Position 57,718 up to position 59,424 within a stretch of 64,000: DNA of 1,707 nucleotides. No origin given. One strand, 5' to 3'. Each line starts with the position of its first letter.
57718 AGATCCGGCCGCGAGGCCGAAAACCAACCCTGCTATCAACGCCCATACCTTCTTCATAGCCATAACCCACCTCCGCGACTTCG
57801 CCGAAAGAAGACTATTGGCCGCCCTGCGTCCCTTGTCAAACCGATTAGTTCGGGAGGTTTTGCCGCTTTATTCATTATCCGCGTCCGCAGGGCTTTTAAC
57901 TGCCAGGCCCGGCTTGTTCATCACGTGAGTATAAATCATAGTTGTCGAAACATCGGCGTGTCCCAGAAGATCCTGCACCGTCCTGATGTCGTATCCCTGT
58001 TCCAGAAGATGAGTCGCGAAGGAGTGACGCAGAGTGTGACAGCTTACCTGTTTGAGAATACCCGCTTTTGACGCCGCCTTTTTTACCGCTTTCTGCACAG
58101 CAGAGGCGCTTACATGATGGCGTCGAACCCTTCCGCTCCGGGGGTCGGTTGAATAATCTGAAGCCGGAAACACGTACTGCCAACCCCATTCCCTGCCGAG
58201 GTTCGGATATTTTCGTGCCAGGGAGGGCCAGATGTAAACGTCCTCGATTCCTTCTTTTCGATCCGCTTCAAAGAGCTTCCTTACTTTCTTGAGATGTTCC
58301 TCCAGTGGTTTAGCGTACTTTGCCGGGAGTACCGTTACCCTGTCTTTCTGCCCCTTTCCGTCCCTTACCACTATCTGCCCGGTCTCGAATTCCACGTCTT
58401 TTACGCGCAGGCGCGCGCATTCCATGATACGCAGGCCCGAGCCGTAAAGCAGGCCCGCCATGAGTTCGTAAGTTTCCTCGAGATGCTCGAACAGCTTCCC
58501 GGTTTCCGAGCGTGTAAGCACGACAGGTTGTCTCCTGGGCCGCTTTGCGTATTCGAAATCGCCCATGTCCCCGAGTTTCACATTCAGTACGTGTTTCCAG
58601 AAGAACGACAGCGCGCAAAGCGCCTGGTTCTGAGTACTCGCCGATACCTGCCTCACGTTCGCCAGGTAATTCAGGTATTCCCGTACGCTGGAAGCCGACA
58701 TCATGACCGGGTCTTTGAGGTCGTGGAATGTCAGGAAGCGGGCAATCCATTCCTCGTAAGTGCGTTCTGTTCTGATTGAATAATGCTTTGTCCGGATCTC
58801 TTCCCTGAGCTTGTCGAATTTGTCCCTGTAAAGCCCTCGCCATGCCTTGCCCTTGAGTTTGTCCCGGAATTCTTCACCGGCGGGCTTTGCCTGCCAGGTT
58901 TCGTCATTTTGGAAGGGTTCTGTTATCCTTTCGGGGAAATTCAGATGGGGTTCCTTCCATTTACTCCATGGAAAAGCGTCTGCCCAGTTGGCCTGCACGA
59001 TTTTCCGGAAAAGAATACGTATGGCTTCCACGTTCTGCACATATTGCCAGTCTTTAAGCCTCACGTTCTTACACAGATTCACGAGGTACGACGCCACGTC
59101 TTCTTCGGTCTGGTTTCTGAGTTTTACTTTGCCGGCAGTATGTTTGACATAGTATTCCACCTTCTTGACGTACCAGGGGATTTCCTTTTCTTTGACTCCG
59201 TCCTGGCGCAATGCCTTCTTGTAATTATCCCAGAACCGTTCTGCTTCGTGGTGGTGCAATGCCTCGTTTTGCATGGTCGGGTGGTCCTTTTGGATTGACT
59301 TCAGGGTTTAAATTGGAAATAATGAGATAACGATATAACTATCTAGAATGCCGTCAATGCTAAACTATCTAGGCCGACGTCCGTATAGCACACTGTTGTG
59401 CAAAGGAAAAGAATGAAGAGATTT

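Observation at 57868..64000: Chromosomal integron: long IntI with N-terminal extension, attI, and at least 6 low-GC cassettes encoding secreted/lipo/membrane proteins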

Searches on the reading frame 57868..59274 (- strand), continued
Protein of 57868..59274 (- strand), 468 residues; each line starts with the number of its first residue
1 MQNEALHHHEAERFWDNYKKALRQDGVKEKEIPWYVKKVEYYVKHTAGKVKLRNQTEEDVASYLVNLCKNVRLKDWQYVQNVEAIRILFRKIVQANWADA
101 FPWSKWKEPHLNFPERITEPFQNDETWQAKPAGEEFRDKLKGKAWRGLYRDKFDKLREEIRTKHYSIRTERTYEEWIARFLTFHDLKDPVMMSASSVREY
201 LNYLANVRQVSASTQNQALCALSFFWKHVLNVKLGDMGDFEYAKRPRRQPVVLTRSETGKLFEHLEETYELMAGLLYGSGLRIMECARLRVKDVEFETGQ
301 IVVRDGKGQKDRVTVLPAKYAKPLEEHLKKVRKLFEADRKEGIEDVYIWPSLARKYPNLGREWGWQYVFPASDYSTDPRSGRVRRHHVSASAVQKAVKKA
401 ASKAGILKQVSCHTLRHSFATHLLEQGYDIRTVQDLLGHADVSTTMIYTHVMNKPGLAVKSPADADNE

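Call 42: fold_search(model_id=the predicted structure, library=pdb)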
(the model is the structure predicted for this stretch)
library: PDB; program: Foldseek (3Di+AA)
matches with E <= 10: 168; with E <= 0.001: 45
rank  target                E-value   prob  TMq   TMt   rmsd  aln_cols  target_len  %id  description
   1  2a3v_B                7.1e-22  1.00  0.42  0.59  10.3       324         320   42  Structural basis for broad DNA-specificity in integron recombination (released 2006-05-02)
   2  2a3v_A                4.0e-21  1.00  0.45  0.62   7.1       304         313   43  Structural basis for broad DNA-specificity in integron recombination (released 2006-05-02)
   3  2a3v_C                4.8e-21  1.00  0.45  0.61   8.3       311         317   43  Structural basis for broad DNA-specificity in integron recombination (released 2006-05-02)
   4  5hxy_A                1.2e-12  1.00  0.29  0.46  14.9       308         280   28  Crystal structure of XerA recombinase (released 2017-02-01)
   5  5hxy_D                9.2e-12  1.00  0.30  0.49  14.6       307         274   27  Crystal structure of XerA recombinase (released 2017-02-01)
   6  5hxy_B                1.1e-11  1.00  0.29  0.48  14.6       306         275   26  Crystal structure of XerA recombinase (released 2017-02-01)
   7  5hxy_C                1.9e-11  1.00  0.28  0.46  14.6       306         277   27  Crystal structure of XerA recombinase (released 2017-02-01)
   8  5hxy_F                2.2e-11  1.00  0.29  0.48  14.3       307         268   26  Crystal structure of XerA recombinase (released 2017-02-01)
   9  4a8e                  6.4e-11  1.00  0.29  0.49  11.0       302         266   30  The structure of a dimeric Xer recombinase from archaea (released 2012-12-05)
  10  5vfz                  4.2e-07  1.00  0.29  0.45  15.5       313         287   23  Integrase from mycobacterium phage Brujita (released 2018-04-18)
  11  6emy_A                3.4e-06  1.00  0.41  0.56   6.1       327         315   16  Structure of the Tn1549 transposon Integrase (aa 82-397, Y379F) in complex with transposon right end DNA (released 2018-04-04)
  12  5jk0_A                3.6e-06  1.00  0.33  0.43  11.3       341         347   19  Crystal structure of XerH site-specific recombinase bound to difH substrate: pre-cleavage complex (released 2016-12-28)
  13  6en2_A                3.9e-06  1.00  0.37  0.51   7.0       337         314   16  Structure of the Tn1549 transposon Integrase (aa 82-397, R225K) in complex with a circular intermediate DNA (CI6b-DNA) (released 2018-04-04)
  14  4crx_A                5.7e-06  1.00  0.35  0.47   8.9       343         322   16  ASYMMETRIC DNA-BENDING IN THE CRE-LOXP SITE-SPECIFIC RECOMBINATION SYNAPSE (released 1999-06-14)
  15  6emz_A                7.5e-06  1.00  0.38  0.51   6.9       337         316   15  Structure of the Tn1549 transposon Integrase (aa 82-397, R225K) in complex with circular intermediate DNA (CI5-DNA) (released 2018-04-04)
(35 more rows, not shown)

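Call 54: find_encoding_contigs(protein=P0063, flank=5000, max_places=2)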
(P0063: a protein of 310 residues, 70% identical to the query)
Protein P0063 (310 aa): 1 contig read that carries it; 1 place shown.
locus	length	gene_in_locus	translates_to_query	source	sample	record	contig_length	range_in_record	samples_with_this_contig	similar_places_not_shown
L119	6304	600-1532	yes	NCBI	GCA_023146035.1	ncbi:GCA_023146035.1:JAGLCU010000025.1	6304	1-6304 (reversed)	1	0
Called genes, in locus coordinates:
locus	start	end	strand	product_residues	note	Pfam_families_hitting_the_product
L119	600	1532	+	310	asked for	PF13495:Phage_int_SAM_4, PF00589:Phage_integrase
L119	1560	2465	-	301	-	PF01210:NAD_Gly3P_dh_N (weak), PF02558:ApbA, PF03807:F420_oxidored (faint), PF08546:ApbA_C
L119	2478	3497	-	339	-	PF00809:Pterin_bind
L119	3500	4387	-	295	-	PF02574:S-methyl_trans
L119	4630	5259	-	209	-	PF02607:B12-binding_2, PF02310:B12-binding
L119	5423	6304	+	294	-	?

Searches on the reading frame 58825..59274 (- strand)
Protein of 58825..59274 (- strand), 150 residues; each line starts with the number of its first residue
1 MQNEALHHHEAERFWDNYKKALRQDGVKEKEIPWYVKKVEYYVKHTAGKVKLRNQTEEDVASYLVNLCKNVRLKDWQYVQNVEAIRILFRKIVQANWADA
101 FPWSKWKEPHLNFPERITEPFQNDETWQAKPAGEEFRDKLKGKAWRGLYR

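Call 12: search_protein_families(library=pfam, proteins=[window:58825-59274:-], max_evalue=1)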
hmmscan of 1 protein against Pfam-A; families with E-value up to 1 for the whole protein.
window:58825-59274:- (150 aa): 2 families
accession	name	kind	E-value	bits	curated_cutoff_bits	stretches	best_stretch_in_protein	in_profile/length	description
PF13495.12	Phage_int_SAM_4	-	1.5e-05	25.8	27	1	16-98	3-84/85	Phage integrase, N-terminal SAM-like domain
PF05184.20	SapB_1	-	0.084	13.3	25.2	1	49-70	16-36/38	Saposin-like type B, region 1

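Call 51: search_protein_representatives(protein=window:58825-59274:-)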
Query: 150 residues. Proteins with E-value up to 0.001 (for the whole library): 534; up to 1e-10: 133; up to 1e-30: 0. The best 150 are listed.
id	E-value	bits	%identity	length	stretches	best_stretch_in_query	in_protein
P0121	6.4e-30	120.6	45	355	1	10-142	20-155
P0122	1.5e-29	119.3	44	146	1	9-142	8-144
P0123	7.8e-29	117.0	45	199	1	6-143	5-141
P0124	1.6e-24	103.0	37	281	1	13-144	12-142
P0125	1.8e-23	99.6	37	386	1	1-143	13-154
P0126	4.4e-23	98.4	35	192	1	13-143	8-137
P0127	1.2e-22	96.9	46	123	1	10-108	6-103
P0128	6.5e-22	94.5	41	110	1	11-116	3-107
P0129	3.1e-18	82.6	40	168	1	11-108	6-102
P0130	2.9e-17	79.4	40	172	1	12-108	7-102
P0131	1.1e-16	77.5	37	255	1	10-108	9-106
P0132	1.2e-16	77.4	37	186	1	10-109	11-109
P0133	1.5e-16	77.1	42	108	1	11-107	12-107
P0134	1.9e-16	76.8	43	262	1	12-107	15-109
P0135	1.9e-16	76.8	41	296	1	8-114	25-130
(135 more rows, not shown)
